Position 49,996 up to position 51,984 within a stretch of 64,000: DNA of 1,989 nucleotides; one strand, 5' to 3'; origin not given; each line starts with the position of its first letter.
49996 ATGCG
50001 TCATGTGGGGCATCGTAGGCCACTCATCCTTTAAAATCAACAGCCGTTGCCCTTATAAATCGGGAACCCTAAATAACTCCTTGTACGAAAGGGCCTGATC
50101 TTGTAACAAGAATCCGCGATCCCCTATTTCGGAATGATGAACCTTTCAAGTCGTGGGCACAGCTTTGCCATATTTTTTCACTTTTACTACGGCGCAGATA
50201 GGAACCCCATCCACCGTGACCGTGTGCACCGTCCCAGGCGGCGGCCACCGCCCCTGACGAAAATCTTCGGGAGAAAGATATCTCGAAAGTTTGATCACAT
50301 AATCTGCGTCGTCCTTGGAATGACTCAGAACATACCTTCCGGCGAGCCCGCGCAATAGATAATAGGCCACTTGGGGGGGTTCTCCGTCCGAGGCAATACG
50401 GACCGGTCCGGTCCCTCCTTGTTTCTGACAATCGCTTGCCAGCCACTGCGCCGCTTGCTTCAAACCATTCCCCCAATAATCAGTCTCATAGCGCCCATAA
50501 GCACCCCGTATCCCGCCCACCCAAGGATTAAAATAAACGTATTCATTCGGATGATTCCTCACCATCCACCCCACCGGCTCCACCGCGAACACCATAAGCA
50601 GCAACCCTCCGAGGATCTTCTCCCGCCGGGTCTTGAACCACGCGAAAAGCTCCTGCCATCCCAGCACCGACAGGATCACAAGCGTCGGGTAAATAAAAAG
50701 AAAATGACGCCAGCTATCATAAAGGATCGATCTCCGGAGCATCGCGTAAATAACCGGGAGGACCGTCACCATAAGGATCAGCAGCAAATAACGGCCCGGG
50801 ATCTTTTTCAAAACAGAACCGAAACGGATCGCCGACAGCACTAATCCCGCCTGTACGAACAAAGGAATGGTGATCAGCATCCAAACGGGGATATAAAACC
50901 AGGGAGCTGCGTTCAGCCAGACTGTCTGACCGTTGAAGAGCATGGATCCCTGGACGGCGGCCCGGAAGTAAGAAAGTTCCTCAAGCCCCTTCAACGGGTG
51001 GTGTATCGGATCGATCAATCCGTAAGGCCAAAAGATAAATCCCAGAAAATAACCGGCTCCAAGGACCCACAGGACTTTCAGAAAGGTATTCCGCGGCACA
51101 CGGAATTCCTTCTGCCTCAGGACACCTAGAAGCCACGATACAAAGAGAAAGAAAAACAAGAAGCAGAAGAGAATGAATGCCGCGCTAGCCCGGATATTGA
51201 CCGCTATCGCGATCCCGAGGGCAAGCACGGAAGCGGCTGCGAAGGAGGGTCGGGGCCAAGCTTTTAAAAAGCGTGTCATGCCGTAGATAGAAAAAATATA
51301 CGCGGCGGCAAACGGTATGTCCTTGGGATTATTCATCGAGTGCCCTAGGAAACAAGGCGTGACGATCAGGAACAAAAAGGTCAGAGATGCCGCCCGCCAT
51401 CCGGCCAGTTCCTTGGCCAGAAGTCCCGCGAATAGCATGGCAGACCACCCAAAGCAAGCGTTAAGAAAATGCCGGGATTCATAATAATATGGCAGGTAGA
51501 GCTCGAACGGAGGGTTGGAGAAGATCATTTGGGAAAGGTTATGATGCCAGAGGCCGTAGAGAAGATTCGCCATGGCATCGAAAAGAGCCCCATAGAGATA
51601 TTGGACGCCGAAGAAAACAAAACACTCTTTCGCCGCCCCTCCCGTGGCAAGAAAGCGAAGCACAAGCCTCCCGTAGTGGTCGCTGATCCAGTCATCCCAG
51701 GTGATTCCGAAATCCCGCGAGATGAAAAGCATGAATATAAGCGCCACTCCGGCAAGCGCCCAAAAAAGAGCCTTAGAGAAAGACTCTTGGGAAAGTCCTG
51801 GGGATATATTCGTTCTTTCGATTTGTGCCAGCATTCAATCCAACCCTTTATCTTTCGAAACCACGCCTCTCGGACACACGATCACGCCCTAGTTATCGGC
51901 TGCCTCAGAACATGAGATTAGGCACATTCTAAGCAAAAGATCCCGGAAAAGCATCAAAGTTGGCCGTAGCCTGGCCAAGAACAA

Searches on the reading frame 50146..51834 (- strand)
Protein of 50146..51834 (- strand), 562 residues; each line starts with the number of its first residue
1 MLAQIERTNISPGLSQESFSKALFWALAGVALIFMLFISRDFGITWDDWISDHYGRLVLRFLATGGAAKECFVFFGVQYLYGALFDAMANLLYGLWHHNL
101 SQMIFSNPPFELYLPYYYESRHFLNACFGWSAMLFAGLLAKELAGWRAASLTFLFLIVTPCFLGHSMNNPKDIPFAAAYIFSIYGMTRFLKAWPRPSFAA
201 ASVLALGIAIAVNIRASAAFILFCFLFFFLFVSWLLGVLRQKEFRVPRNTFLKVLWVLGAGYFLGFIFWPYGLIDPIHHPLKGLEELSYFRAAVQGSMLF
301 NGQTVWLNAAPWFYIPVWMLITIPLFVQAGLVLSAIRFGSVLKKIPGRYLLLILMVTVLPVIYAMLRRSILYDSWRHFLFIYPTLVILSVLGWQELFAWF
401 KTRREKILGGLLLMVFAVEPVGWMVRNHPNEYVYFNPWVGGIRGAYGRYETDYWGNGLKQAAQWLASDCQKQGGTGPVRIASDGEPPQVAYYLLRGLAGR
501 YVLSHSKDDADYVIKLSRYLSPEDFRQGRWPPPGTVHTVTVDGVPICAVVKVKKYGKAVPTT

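Call 4: search_protein_families(library=pfam, proteins=[window:50146-51834:-], max_evalue=0.1)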
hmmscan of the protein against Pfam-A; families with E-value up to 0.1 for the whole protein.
window:50146-51834:- (562 aa): 1 family
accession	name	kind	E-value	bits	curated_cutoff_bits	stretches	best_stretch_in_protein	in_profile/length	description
PF13231.12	PMT_2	-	9.4e-05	23.1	26.1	1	124-232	27-132/160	Dolichyl-phosphate-mannose-protein mannosyltransferase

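Call 5: search_protein_families(library=ncbifam, proteins=[window:50146-51834:-], max_evalue=0.1)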
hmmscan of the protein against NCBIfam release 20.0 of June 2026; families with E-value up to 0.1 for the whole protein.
window:50146-51834:- (562 aa): 0 families

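Call 7: search_solved_structures(query=window:50146-51834:-, max_evalue=1)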
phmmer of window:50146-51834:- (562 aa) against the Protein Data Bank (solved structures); distinct sequences matched with E-value up to 1: 0.

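Call 18: find_homologous_proteins(query=window:50146-51834:-)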
Query window:50146-51834:- (562 aa): 915 proteins with E <= 0.001 among 8000 candidates; the best 120 are listed.
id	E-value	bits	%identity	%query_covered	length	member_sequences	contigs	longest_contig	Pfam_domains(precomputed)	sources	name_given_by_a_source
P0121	7.6e-163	562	48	95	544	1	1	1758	PF13231.13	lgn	-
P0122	9.4e-162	558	47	97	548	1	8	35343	PF13231.13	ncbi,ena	-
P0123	1.5e-161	557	46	96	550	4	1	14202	PF13231.13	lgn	-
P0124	2.5e-161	557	46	98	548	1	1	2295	PF13231.13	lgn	-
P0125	1.1e-160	555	45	95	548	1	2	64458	PF13231.13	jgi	jgi:hypothetical protein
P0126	2.7e-159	550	45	96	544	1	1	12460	PF13231.13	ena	-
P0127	4.0e-159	549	44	95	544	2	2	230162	PF13231.13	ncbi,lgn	-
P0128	9.7e-158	545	45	94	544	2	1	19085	PF13231.13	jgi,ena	-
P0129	1.9e-155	537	45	96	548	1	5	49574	PF13231.13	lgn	-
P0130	4.3e-155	536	44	96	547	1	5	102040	PF13231.13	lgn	-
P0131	3.0e-154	533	46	93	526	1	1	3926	PF13231.13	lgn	-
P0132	1.3e-151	525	45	96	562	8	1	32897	PF13231.13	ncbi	-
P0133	8.7e-151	522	45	95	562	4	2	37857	PF13231.13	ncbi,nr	ncbi:MAG TPA: glycosyltransferase family 39 protein [Candidatus Omnitrophota bacterium]|nr:glycosylt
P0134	5.4e-147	509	45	93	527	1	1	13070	PF13231.13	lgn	-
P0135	4.6e-145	503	45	94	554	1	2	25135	PF02366.25,PF13231.13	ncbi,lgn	-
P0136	1.2e-144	502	46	92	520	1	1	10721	PF02366.25,PF13231.13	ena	-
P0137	1.5e-144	501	44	98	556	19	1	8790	PF13231.13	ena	-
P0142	1.6e-135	471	44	95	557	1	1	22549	PF13231.13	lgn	-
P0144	7.8e-134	466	42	96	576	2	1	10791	PF13231.13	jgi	-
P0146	3.8e-129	450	41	97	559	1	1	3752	PF13231.13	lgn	-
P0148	6.2e-128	446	40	97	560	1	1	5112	PF13231.13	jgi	jgi:hypothetical protein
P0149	1.2e-127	445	42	96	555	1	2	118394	PF13231.13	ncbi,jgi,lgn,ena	-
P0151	1.5e-122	429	39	96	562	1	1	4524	PF13231.13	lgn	-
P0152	2.4e-121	425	41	95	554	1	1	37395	PF13231.13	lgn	-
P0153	1.4e-120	422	40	96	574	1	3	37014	PF13231.13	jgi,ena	-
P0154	1.6e-120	422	41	94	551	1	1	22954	PF13231.13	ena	-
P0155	2.4e-120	421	39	98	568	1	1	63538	PF02366.25,PF13231.13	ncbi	-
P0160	2.6e-118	415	40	95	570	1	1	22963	PF13231.13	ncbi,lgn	-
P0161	8.1e-118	413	37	100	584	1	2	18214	PF02366.25,PF13231.13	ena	-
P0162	8.2e-117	410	39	95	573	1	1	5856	PF13231.13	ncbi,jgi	-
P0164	3.2e-115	404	38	96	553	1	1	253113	PF13231.13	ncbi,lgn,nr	ncbi:MAG: glycosyltransferase family 39 protein [Candidatus Omnitrophota bacterium]|nr:glycosyltrans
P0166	9.4e-115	403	38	95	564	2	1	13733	PF13231.13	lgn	-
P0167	3.3e-114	401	37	98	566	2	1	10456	PF13231.13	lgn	-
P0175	6.8e-110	387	37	92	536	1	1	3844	PF13231.13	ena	-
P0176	3.4e-109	384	38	91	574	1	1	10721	PF13231.13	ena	-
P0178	8.9e-105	370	37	94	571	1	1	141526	PF02366.25,PF13231.13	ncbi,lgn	ncbi:MAG: glycosyltransferase family 39 protein [Candidatus Omnitrophota bacterium]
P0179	2.8e-104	368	36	96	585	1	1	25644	PF13231.13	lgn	-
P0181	4.6e-104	368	40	94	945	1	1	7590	PF14559.13,PF13431.13,PF00515.35,PF12895.14,PF13432.13,PF13428.13,PF13181.13,PF00535.33,PF07719.24,PF13231.13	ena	-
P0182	9.8e-104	366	38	91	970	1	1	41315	PF13431.13,PF02366.25,PF13176.13,PF12569.15,PF13428.13,PF00535.33,PF14559.13,PF00515.35,PF12895.14,PF13424.13,PF13432.13,PF13181.13,PF07719.24,PF13231.13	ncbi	-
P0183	1.3e-101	359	36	95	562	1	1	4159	PF13231.13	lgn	-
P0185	5.6e-101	357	37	91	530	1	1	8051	PF13231.13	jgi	-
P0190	2.5e-99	352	35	96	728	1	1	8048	PF25063.1,PF13431.13,PF23914.2,PF25060.1,PF13414.13,PF13176.13,PF13428.13,PF14559.13,PF13371.13,PF00515.35,PF12895.14,PF13424.13,PF21033.5,PF13432.13,PF13181.13,PF07719.24,PF13174.13,PF13231.13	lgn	-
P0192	1.1e-98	350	36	96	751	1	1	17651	PF13431.13,PF23914.2,PF13414.13,PF02366.25,PF13176.13,PF13428.13,PF25064.2,PF13374.13,PF14559.13,PF13371.13,PF00515.35,PF12895.14,PF13424.13,PF21033.5,PF13432.13,PF13181.13,PF07719.24,PF13174.13,PF13231.13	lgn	-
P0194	2.5e-97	345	37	98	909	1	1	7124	PF13431.13,PF23914.2,PF13414.13,PF02366.25,PF13176.13,PF13428.13,PF00535.33,PF14559.13,PF13371.13,PF00515.35,PF13424.13,PF13432.13,PF13181.13,PF01239.29,PF07719.24,PF13174.13,PF13231.13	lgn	-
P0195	3.8e-97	345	43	71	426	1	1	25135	PF13231.13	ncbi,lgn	-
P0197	6.2e-96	341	36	94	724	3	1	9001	PF13431.13,PF23914.2,PF13414.13,PF13176.13,PF13428.13,PF25064.2,PF14559.13,PF13371.13,PF00515.35,PF12895.14,PF13424.13,PF21033.5,PF13432.13,PF13181.13,PF07719.24,PF13174.13,PF13231.13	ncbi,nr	ncbi:MAG: tetratricopeptide repeat protein [Bacteroidia bacterium]|nr:tetratricopeptide repeat prote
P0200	2.2e-95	339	36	96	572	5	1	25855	PF13231.13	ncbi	ncbi:MAG: glycosyltransferase family 39 protein [Candidatus Omnitrophota bacterium]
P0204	3.9e-93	331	36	98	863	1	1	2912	PF13431.13,PF23914.2,PF13414.13,PF02366.25,PF13176.13,PF13428.13,PF00535.33,PF14559.13,PF13371.13,PF00515.35,PF12895.14,PF13424.13,PF13432.13,PF13181.13,PF07719.24,PF13174.13,PF13231.13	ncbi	ncbi:MAG: tetratricopeptide repeat protein, partial [Chitinophagales bacterium]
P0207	8.3e-93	330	36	94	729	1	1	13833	PF14559.13,PF23914.2,PF00515.35,PF13432.13,PF13428.13,PF13181.13,PF07719.24,PF13231.13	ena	-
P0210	6.8e-92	327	37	94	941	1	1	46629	PF13431.13,PF23914.2,PF13414.13,PF02366.25,PF13428.13,PF00535.33,PF14559.13,PF13641.13,PF13371.13,PF00515.35,PF13424.13,PF13432.13,PF13181.13,PF07719.24,PF13174.13,PF13231.13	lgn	-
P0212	2.6e-91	325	37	93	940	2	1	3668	PF13431.13,PF23914.2,PF13414.13,PF13176.13,PF13428.13,PF00535.33,PF14559.13,PF13371.13,PF00515.35,PF12895.14,PF13424.13,PF13432.13,PF13181.13,PF07719.24,PF13174.13,PF13231.13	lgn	-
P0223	3.4e-90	322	35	95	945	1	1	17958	PF13431.13,PF23914.2,PF13414.13,PF13428.13,PF00535.33,PF14559.13,PF13371.13,PF00515.35,PF13424.13,PF13432.13,PF13181.13,PF07719.24,PF13174.13,PF13231.13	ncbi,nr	ncbi:MAG: glycosyltransferase [Chitinophagales bacterium]|nr:glycosyltransferase [Chitinophagales ba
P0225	5.1e-90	321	36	94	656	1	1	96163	PF13431.13,PF23914.2,PF13414.13,PF02366.25,PF13176.13,PF13428.13,PF14559.13,PF13371.13,PF00515.35,PF12895.14,PF13424.13,PF21033.5,PF13432.13,PF13181.13,PF01239.29,PF07719.24,PF13174.13,PF13231.13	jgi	jgi:tetratricopeptide (TPR) repeat protein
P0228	2.5e-89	319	35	96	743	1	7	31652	PF13431.13,PF23914.2,PF13428.13,PF14559.13,PF13371.13,PF00515.35,PF12895.14,PF13424.13,PF13432.13,PF13181.13,PF07719.24,PF13231.13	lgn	-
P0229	6.7e-89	317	35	98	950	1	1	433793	PF13431.13,PF23914.2,PF10111.15,PF13414.13,PF13176.13,PF13428.13,PF00535.33,PF14559.13,PF13371.13,PF00515.35,PF12895.14,PF13432.13,PF13181.13,PF07719.24,PF13174.13,PF13231.13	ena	-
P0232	1.1e-88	317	39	95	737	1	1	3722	PF13431.13,PF00515.35,PF13424.13,PF13428.13,PF13181.13,PF07719.24,PF13231.13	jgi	jgi:Flp pilus assembly protein TadD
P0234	1.4e-88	316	33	93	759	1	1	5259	PF13431.13,PF23914.2,PF13414.13,PF13176.13,PF13428.13,PF14559.13,PF13371.13,PF00515.35,PF12895.14,PF13424.13,PF13432.13,PF13181.13,PF07719.24,PF13174.13,PF13231.13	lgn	-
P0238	2.8e-88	315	34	94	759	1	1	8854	PF14559.13,PF13431.13,PF13414.13,PF00515.35,PF12895.14,PF13424.13,PF13428.13,PF13181.13,PF07719.24,PF13231.13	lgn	-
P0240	9.0e-88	314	36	94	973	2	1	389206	PF25063.1,PF13431.13,PF23914.2,PF13414.13,PF02366.25,PF13176.13,PF13428.13,PF13374.13,PF14559.13,PF13371.13,PF00515.35,PF12895.14,PF13424.13,PF13432.13,PF13181.13,PF14561.13,PF07719.24,PF13174.13,PF13231.13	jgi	jgi:tetratricopeptide (TPR) repeat protein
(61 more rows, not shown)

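Call 20: find_related_loci(query=A1, collection=genome_contigs, flank=10000)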
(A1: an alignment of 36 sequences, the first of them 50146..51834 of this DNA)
Query A1 (562 aa) in genome_contigs; peptide patterns used: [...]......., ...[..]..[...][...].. (x = any residue, [..] = any of these).
416 stretches matched a pattern; 364 encode a relative of the query (tblastn E <= 1e-3); the best 80 are kept; 80 distinct loci.
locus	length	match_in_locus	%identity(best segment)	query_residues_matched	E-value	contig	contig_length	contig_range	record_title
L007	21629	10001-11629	45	1-551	1e-156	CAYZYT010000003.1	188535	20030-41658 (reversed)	MAG TPA_asm: uncultured bacterium isolate SRP272421_co2_334 genome assembly, contig: NODE_31_length_188535_cov_13.527292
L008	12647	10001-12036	47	5-551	3e-152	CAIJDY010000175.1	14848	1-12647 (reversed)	MAG: Candidatus Omnitrophica bacterium isolate AM5_bin-0692 genome assembly, contig: bin-0692:175/229, whole genome shot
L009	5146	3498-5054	45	33-551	6e-151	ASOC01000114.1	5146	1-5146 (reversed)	Candidatus Omnitrophus fodinae SCGC AAA011-A17 A11A17DRAFT_contig_113_0.114_C, whole genome shotgun sequence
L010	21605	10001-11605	45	16-551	1e-146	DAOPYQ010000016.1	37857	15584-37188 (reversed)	MAG TPA_asm: Candidatus Omnitrophota bacterium isolate AMR_MDS_1310 NODE_969_length_37857_cov_7.935929, whole genome sho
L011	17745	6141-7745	44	16-551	4e-146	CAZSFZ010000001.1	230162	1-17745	MAG TPA_asm: uncultured bacterium isolate binchicken_co117_453 genome assembly, contig: NODE_41_length_230162_cov_25.051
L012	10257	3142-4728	45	21-551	2e-140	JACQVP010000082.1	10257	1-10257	MAG: Candidatus Omnitrophota bacterium isolate NC_groundwater_1466_Ag_S-0.65um_60_22 S_p65_S5_coassembly_k141_3645374, w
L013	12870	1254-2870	41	15-554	5e-131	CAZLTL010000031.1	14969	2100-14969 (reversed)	MAG TPA_asm: uncultured bacterium isolate SRP300315_co1_21 genome assembly, contig: NODE_1797_length_14969_cov_9.616401,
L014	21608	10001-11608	40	21-557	7e-129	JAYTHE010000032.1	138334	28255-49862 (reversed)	MAG: Candidatus Omnitrophota bacterium isolate GFS_2494 GFS_2494_31, whole genome shotgun sequence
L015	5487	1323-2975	39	15-551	2e-127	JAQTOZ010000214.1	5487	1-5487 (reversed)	MAG: Candidatus Omnitrophota bacterium isolate STB_104 NODE_46587_length_5487_cov_2.921642_Sandtown_B, whole genome shot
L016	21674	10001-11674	39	7-554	1e-120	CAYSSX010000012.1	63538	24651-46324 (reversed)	MAG TPA_asm: uncultured bacterium isolate SRP342105_co1_457 genome assembly, contig: NODE_558_length_63538_cov_12.254399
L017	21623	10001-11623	42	16-551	1e-118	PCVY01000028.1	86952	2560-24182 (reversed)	MAG: Candidatus Omnitrophica bacterium CG11_big_fil_rev_8_21_14_0_20_45_26 CG11_8_21_14_0.20_scaffold_71_c, whole genome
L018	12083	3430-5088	38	21-551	3e-118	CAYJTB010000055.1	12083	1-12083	MAG TPA_asm: uncultured bacterium isolate ERP125453_co1_402 genome assembly, contig: NODE_5925_length_12083_cov_8.937313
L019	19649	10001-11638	40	21-554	6e-115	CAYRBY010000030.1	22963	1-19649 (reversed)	MAG TPA_asm: uncultured bacterium isolate SRP278252_co1_689 genome assembly, contig: NODE_3670_length_22963_cov_9.554348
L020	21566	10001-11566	39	16-551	1e-107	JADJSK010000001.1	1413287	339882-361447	MAG: Candidatus Brachybacter algidus isolate Hade_18-Q3-R52-61_MAXAC.021 tig00000397-10-14104770, whole genome shotgun s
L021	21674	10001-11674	38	10-562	2e-114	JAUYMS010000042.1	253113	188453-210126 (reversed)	MAG: Candidatus Omnitrophota bacterium isolate C24_metabat.bin.98 C24_k141_818438, whole genome shotgun sequence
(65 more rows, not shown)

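Call 23: find_encoding_contigs(protein=P0122, flank=10000, max_places=3)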
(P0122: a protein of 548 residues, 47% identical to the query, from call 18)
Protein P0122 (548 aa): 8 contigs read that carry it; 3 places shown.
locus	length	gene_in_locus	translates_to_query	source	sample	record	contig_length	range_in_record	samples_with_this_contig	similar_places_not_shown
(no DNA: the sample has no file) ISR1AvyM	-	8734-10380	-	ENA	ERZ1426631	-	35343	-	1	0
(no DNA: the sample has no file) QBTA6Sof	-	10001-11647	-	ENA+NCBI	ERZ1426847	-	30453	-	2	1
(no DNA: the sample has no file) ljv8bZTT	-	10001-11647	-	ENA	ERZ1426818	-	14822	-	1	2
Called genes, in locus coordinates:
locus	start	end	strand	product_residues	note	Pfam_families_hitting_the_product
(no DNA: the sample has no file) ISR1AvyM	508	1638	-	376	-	PF00571:CBS, PF00512:HisKA, PF02518:HATPase_c, PF13589:HATPase_c_3 (faint)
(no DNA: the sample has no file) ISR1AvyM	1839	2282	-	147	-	PF02590:SPOUT_MTase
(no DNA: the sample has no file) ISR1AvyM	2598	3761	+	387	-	PF20903:SPL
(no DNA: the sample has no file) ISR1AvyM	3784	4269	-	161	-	PF07963:N_methyl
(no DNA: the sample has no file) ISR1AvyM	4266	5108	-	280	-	PF01256:Carb_kinase (weak), PF02110:HK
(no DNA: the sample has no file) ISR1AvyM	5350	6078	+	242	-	PF13641:Glyco_tranf_2_3, PF00535:Glycos_transf_2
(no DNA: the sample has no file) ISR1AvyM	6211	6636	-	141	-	PF00571:CBS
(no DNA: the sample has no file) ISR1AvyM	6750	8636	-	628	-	PF13176:TPR_7 (faint), PF00515:TPR_1 (weak), PF13414:TPR_11, PF23914:TPR_CcmH_CycH (weak), PF14559:TPR_19 (weak), PF13424:TPR_12, PF23914:TPR_CcmH_CycH (weak), PF14559:TPR_19 (weak), +20 more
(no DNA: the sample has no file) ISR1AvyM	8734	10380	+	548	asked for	PF13231:PMT_2 (weak)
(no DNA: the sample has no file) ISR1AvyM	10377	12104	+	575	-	-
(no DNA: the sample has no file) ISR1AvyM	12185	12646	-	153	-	-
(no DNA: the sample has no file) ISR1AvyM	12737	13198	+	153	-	-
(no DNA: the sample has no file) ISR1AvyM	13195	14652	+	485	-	-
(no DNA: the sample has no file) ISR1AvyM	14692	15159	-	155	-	-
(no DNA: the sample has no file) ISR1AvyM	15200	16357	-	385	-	PF00595:PDZ, PF13180:PDZ_2, PF17820:PDZ_6, PF03572:Peptidase_S41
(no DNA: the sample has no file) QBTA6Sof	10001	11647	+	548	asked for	PF13231:PMT_2 (weak)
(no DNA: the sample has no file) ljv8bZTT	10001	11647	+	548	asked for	PF13231:PMT_2 (weak)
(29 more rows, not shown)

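Call 30: predict_structure(alignment_id=A1)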
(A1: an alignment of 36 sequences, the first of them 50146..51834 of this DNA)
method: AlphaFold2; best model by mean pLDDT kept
length: 562 residues; sequences in the alignment: 36
mean_pLDDT: 90.1   pTM: 0.92
mean pLDDT of the five models: 90.1, 89.3, 89.2, 88.8, 88.7
residues with pLDDT >= 90: 412; 70-90: 109; 50-70: 25; < 50: 16
segments of 3 or more residues with pLDDT < 50: 1-4, 9-12, 555-562
pLDDT, mean of each block of 10 residues (from residue 1): 48 77 98 98 91 93 95 74 91 95 90 90 97 99 97 98 95 96 98 95 97 86 95 92 82 96 91 88 77 74 89 93 97 97 94 96 86 81 98 96 96 95 96 94 91 83 97 91 91 94 91 90 89 95 94 54 33
secondary structure, 60 per line:
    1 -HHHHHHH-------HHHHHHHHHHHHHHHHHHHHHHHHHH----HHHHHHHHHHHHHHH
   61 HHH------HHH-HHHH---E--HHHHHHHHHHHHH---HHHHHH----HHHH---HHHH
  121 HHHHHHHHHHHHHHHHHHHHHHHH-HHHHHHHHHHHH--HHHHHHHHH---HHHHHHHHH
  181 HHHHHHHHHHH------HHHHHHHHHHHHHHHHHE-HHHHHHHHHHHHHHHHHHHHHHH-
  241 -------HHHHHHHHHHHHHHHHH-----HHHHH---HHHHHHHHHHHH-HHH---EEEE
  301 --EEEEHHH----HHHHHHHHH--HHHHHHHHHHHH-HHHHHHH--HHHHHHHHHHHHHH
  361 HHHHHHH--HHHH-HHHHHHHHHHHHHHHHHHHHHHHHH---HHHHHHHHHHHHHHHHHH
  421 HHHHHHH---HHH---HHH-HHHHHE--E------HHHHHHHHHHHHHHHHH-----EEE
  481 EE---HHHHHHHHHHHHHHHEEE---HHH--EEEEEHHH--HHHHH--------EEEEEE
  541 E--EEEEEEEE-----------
elements in order: H2-8 H16-41 H46-63 H74-77 H84-96 H100-105 H110-113 H117-144 H146-157 H160-168 H172-191 H198-214 H217-239 H248-264 H270-274 H278-289 E297-300 E303-306 H314-322 H325-336 H338-344 H347-367 H370-373 H375-399 H403-427 H441-445 H456-472 E478-482 H486-500 E501-503 E512-516 H522-526 E535-541 E544-551
